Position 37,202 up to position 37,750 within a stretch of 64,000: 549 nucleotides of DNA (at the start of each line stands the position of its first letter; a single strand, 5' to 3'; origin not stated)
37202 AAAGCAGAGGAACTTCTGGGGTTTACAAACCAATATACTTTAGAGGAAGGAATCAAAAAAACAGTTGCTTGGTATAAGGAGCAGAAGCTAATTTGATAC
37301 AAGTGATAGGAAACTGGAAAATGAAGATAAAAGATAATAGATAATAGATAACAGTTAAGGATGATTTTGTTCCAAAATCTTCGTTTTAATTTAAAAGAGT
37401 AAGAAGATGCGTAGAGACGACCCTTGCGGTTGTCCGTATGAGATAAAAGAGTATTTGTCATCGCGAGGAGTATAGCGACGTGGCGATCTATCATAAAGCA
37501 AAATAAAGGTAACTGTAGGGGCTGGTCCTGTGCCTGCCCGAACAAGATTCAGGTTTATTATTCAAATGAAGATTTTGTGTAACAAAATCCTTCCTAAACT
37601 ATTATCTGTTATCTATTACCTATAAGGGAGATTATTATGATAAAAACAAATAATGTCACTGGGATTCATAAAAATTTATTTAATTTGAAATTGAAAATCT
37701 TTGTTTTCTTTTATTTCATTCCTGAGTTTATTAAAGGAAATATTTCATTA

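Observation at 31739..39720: Apparently undescribed intergenic repeat family: AGATAAN heptamer tract + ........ + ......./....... hairpin (7 loci, 10 arms; 4 loci within this 8 kb)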

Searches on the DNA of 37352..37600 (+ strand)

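Call 74: search_dna_similar(query=window:37352-37600:+, collection=plasmids, mode=distant, max_evalue=0.01, max_rows=15)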
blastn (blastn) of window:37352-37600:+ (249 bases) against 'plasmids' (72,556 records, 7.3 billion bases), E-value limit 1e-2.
No match.

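Call 75: search_dna_similar(query=window:37352-37600:+, collection=phages, mode=distant, max_evalue=0.01, max_rows=15)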
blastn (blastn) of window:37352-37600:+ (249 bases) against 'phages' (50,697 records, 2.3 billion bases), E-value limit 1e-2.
No match.
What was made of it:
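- Tried and rejected: BLAST of the E4 pair interior with both hairpins (window 37352-37600, arrays excluded) against plasmids and phages found no match (calls 74, 75).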
